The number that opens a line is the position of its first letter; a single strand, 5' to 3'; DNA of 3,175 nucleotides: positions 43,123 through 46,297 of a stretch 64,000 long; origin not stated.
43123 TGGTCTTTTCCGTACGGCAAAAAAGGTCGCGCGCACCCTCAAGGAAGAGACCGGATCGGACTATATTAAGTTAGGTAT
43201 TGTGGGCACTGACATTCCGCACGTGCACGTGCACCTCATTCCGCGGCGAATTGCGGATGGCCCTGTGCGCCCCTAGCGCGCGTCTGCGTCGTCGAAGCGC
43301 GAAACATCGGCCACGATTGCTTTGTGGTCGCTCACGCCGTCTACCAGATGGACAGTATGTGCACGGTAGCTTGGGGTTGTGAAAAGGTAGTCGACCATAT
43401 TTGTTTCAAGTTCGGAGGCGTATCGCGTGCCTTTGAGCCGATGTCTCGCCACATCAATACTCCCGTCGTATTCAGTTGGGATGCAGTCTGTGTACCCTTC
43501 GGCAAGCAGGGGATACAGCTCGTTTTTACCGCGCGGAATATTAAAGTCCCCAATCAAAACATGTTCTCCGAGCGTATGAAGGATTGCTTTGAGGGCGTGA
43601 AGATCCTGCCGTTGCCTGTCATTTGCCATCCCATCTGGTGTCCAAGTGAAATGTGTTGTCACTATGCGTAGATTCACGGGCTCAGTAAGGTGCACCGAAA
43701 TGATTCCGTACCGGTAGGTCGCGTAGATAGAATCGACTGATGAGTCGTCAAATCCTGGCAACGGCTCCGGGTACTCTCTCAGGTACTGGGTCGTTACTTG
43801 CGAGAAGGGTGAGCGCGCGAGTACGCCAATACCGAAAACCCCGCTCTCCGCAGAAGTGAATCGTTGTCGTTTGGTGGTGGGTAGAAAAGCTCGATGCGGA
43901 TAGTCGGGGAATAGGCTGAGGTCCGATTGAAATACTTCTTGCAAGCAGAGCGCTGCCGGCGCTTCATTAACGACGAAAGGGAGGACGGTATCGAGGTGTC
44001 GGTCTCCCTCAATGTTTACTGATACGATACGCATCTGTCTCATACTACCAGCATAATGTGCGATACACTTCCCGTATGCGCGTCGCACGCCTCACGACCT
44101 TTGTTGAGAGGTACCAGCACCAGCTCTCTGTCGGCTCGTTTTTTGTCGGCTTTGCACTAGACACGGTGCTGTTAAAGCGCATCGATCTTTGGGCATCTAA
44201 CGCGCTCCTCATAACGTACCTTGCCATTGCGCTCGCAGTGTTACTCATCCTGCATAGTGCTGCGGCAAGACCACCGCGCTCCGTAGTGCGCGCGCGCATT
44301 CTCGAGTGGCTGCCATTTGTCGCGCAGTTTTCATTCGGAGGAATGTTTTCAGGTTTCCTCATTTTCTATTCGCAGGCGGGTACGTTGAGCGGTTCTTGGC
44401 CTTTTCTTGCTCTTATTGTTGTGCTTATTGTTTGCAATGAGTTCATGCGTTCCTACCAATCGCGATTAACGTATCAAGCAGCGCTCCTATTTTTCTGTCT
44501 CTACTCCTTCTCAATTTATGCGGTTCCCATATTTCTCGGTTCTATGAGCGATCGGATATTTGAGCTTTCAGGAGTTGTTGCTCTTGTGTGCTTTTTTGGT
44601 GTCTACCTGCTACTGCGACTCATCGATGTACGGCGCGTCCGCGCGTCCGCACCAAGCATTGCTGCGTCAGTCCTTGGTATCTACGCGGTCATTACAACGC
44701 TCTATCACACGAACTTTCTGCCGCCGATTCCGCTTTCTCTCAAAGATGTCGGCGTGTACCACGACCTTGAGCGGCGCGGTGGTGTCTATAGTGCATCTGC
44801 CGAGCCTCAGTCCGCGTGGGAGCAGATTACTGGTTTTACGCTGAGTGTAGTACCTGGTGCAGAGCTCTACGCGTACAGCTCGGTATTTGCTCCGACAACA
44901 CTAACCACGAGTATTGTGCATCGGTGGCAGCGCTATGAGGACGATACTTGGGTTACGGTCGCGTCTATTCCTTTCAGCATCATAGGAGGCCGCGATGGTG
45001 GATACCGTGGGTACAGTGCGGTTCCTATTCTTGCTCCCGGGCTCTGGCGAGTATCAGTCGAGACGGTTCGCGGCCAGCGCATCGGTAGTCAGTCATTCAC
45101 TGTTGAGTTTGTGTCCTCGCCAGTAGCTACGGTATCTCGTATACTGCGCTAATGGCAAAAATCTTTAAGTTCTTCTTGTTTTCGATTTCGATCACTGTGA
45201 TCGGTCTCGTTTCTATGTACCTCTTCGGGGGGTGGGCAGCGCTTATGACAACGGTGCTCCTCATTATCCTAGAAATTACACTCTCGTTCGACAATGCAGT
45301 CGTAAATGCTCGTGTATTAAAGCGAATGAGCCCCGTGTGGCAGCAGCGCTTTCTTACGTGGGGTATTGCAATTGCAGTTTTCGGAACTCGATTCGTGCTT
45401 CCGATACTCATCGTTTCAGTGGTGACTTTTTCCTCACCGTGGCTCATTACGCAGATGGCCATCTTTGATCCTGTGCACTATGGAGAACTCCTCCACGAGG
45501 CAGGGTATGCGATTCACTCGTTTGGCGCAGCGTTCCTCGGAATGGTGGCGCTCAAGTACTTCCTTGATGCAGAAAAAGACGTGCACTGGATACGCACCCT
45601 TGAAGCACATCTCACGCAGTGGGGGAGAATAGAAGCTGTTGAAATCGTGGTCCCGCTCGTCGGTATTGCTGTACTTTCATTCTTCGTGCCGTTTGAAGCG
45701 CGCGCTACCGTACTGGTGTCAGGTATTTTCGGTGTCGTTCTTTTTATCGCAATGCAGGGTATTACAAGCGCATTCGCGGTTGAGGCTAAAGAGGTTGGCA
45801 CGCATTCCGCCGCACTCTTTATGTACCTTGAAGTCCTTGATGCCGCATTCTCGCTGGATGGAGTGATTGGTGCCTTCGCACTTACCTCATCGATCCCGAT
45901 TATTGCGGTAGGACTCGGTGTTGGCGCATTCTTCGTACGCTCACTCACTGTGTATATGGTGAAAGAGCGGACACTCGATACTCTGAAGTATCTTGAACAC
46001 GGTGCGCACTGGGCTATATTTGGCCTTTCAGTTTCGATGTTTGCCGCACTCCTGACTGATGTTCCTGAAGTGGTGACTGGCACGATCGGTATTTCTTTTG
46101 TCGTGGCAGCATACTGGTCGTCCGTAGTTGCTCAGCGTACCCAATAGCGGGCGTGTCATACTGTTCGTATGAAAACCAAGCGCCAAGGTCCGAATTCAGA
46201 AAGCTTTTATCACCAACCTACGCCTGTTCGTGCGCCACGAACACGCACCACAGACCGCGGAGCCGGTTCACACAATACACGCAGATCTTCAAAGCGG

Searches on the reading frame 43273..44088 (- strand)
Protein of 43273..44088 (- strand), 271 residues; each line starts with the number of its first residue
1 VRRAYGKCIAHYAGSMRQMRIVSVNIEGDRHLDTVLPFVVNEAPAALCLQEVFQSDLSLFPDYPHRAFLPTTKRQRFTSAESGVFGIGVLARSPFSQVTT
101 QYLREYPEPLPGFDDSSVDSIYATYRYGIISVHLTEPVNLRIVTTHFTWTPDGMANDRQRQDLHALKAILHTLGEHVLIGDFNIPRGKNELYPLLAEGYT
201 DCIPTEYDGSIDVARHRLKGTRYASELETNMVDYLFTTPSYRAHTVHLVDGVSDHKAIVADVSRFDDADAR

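Call 3: search_protein_families(library=pfam, proteins=[window:43273-44088:-], max_evalue=0.01)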
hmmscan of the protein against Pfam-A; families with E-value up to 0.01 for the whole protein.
window:43273-44088:- (271 aa): 2 families
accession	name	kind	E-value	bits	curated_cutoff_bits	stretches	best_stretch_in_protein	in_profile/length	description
PF03372.29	Exo_endo_phos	-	9e-13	48.9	24.5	1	23-255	2-225/225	Endonuclease/Exonuclease/phosphatase family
PF14529.12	Exo_endo_phos_2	-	0.00011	22.5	27.4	0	216-258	72-116/117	Endonuclease-reverse transcriptase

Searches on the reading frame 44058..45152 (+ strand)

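Call 3: search_protein_families(library=pfam, proteins=[window:44058-45152:+], max_evalue=0.01)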
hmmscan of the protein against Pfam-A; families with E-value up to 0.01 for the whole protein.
window:44058-45152:+ (364 aa): 1 family
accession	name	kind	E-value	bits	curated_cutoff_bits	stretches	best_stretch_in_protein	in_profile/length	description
PF11141.13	DUF2914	-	5.6e-14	52.1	23.6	1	284-349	2-62/62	Protein of unknown function (DUF2914)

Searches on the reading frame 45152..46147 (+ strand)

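Call 3: search_protein_families(library=pfam, proteins=[window:45152-46147:+], max_evalue=0.01)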
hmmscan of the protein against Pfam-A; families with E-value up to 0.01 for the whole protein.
window:45152-46147:+ (331 aa): 2 families
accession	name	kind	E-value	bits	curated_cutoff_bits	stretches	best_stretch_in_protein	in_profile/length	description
PF04332.21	DUF475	-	6e-91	305.8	27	1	46-330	1-292/293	Protein of unknown function (DUF475)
PF03741.22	TerC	-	7e-16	58.9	27.8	1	37-298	3-176/178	Integral membrane protein TerC family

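Call 4: search_protein_families(library=ncbifam, proteins=[window:45152-46147:+], max_evalue=0.01)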
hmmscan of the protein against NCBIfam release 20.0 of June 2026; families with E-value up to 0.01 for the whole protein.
window:45152-46147:+ (331 aa): 11 families
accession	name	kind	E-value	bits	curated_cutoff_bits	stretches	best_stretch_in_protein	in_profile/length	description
NF010620.0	PRK14013.2-6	equivalog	5.9e-111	371.3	437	1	2-330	2-342/346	hypothetical protein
NF010619.0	PRK14013.2-5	subfamily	3.5e-103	345.6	387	1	5-330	2-325/329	hypothetical protein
NF010613.0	PRK14013.1-3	equivalog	2.9e-102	342.4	385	1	4-330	2-352/362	hypothetical protein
NF010615.0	PRK14013.2-1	equivalog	1.2e-87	294.4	621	1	6-330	3-329/338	hypothetical protein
NF010616.0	PRK14013.2-2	equivalog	1.3e-85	287.9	606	1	14-329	20-347/365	hypothetical protein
NF010614.0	PRK14013.1-4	equivalog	5.7e-85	285.5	495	1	17-329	21-350/357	hypothetical protein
NF010618.0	PRK14013.2-4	equivalog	2.7e-83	280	657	1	5-329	4-340/353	hypothetical protein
NF010617.0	PRK14013.2-3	equivalog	6e-80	269.3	613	1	28-327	36-338/350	hypothetical protein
NF010612.0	PRK14013.1-2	equivalog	1.9e-62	211.5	386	1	31-329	7-302/307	hypothetical protein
TIGR03716.1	R_switched_YkoY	subfamily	2.8e-11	43.4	138.5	2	224-303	105-182/220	integral membrane protein, YkoY family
TIGR03717.1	R_switched_YjbE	subfamily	0.0028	17.4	134.8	1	36-92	4-59/176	YjbE family putative metal transport protein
